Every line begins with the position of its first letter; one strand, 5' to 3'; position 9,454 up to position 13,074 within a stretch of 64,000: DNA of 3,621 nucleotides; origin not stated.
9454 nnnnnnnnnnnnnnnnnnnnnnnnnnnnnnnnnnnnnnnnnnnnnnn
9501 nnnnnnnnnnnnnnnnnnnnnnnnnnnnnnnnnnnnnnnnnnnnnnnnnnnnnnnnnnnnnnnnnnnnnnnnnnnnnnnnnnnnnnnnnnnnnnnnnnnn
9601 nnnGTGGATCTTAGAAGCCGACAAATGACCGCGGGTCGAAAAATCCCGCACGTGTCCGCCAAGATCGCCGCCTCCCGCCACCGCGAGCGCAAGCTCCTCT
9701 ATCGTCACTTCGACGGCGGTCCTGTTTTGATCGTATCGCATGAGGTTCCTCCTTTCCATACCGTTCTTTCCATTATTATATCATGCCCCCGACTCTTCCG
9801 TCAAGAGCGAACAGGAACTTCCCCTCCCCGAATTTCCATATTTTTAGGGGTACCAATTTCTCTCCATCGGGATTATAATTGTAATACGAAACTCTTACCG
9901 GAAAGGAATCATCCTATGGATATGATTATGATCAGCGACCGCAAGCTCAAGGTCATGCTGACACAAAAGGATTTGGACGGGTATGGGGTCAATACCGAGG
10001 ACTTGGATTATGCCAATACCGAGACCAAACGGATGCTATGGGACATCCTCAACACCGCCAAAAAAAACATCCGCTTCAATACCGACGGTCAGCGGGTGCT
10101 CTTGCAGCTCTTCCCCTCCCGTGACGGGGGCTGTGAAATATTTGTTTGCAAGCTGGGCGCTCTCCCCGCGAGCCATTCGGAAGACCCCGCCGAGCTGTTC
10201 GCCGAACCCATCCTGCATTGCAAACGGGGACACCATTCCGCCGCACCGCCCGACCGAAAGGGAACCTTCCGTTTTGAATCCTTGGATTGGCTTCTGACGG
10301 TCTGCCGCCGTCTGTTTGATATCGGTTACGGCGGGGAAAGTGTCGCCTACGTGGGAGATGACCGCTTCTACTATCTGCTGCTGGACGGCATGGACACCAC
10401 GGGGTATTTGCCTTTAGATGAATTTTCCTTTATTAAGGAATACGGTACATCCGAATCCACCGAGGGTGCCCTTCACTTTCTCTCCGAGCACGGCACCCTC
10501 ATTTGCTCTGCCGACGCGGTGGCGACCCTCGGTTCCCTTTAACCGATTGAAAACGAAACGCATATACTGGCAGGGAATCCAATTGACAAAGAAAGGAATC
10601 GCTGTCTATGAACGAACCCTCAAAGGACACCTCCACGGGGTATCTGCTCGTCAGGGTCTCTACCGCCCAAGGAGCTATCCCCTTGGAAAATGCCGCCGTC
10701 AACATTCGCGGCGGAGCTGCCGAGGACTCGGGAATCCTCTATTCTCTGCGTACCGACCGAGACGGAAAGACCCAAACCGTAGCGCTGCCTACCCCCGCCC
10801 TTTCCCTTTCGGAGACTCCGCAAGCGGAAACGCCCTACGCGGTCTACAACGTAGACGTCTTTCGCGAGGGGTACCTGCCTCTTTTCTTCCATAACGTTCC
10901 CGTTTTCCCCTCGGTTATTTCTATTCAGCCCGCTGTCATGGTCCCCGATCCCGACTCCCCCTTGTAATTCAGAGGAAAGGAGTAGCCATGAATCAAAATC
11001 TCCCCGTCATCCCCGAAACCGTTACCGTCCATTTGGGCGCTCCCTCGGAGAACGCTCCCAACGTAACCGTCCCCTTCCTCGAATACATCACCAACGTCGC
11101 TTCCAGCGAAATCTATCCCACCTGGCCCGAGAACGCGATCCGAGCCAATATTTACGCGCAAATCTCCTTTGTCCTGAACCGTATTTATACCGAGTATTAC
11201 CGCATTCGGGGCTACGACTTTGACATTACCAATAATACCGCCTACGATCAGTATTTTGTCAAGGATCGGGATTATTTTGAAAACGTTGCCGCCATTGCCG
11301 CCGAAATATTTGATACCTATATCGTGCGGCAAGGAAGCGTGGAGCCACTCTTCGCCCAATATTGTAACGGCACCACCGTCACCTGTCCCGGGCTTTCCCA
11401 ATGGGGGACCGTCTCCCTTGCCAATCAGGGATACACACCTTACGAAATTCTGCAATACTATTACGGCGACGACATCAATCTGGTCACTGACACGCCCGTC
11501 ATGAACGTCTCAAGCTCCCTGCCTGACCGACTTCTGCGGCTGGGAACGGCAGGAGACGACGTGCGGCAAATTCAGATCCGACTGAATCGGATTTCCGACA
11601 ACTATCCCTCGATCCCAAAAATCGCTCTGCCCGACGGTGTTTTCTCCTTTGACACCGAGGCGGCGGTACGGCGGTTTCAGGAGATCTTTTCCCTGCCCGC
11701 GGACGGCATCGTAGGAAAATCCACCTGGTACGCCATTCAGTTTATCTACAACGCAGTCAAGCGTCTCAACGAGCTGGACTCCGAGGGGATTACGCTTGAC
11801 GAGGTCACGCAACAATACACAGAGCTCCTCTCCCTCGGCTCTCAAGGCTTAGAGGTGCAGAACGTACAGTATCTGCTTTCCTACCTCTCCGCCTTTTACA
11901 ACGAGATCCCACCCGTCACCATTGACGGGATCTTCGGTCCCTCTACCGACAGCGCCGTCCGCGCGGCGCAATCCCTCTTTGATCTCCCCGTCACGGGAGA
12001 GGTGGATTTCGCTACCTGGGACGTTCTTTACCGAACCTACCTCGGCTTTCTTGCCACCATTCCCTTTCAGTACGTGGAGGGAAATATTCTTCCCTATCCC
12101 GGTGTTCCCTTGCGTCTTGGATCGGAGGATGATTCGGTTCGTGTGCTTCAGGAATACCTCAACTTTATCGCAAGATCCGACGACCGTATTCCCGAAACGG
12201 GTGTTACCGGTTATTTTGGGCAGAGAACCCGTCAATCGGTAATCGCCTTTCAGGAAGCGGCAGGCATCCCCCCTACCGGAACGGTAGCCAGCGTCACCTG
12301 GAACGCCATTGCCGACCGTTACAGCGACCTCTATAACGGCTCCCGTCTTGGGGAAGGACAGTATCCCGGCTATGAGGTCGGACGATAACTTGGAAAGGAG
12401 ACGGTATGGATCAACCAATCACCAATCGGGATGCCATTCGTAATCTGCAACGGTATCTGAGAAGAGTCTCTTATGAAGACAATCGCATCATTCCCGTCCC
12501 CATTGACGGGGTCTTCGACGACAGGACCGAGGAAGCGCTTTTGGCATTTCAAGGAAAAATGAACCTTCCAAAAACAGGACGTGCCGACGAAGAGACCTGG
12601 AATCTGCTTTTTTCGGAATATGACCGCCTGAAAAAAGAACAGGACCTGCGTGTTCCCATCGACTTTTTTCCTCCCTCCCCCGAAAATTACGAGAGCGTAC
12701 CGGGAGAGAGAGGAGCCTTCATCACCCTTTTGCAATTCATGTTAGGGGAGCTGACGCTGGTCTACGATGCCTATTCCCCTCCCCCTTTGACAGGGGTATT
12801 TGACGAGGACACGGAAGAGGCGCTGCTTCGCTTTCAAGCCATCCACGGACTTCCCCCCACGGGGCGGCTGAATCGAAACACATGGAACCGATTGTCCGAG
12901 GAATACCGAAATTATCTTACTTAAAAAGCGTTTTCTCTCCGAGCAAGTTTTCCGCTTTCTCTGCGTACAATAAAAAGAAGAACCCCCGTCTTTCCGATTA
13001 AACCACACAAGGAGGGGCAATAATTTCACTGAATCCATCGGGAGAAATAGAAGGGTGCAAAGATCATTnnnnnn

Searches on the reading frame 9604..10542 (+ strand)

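Call 41: search_protein_families(library=pfam, proteins=[window:9604-10542:+], max_evalue=0.01)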
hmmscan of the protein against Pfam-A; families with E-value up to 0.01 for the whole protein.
window:9604-10542:+ (312 aa): 1 family
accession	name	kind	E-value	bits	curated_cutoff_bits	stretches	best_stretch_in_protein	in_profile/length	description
PF05389.17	MecA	-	1.7e-23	83.9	22.5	1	105-309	1-221/221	Negative regulator of genetic competence (MecA)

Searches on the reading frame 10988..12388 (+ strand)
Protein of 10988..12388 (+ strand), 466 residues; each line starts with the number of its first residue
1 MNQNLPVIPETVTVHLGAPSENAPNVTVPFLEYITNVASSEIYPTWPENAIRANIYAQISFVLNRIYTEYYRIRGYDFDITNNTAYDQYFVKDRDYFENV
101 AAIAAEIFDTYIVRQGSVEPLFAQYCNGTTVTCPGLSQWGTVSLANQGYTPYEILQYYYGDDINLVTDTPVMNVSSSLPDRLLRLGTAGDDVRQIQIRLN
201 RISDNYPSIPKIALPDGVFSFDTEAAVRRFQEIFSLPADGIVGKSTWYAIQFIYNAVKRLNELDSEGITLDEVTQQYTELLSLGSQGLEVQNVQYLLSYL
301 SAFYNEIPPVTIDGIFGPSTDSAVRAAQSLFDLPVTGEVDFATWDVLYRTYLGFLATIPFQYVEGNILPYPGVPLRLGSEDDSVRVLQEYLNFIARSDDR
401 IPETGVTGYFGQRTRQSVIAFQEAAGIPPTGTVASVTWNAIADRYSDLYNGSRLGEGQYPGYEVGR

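Call 33: search_protein_families(library=pfam, proteins=[window:10988-12388:+])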
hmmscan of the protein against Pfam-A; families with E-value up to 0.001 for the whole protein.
window:10988-12388:+ (466 aa): 3 families
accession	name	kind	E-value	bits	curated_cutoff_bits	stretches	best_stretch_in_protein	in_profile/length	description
PF01471.23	PG_binding_1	-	2.3e-45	153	23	3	189-250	2-57/57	Putative peptidoglycan binding domain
PF09374.15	PG_binding_3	-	3.2e-08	34.1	24.6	0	307-328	14-35/76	Predicted Peptidoglycan domain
PF08486.15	SpoIID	-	0.00053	21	23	0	27-93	10-71/97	Stage II sporulation protein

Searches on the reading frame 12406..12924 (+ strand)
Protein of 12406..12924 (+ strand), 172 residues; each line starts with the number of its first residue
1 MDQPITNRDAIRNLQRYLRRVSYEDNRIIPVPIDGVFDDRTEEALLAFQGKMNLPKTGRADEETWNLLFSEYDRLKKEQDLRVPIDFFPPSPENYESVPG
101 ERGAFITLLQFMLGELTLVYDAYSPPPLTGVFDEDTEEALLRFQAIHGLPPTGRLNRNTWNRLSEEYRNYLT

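Call 33: search_protein_families(library=pfam, proteins=[window:12406-12924:+])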
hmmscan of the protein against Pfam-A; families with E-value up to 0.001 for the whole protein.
window:12406-12924:+ (172 aa): 2 families
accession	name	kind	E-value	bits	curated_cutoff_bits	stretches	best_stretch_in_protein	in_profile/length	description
PF01471.23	PG_binding_1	-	3.5e-31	107.6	23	2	8-68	2-57/57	Putative peptidoglycan binding domain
PF08823.16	PG_binding_2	-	2.3e-05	25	21.1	0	8-69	15-71/74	Putative peptidoglycan binding domain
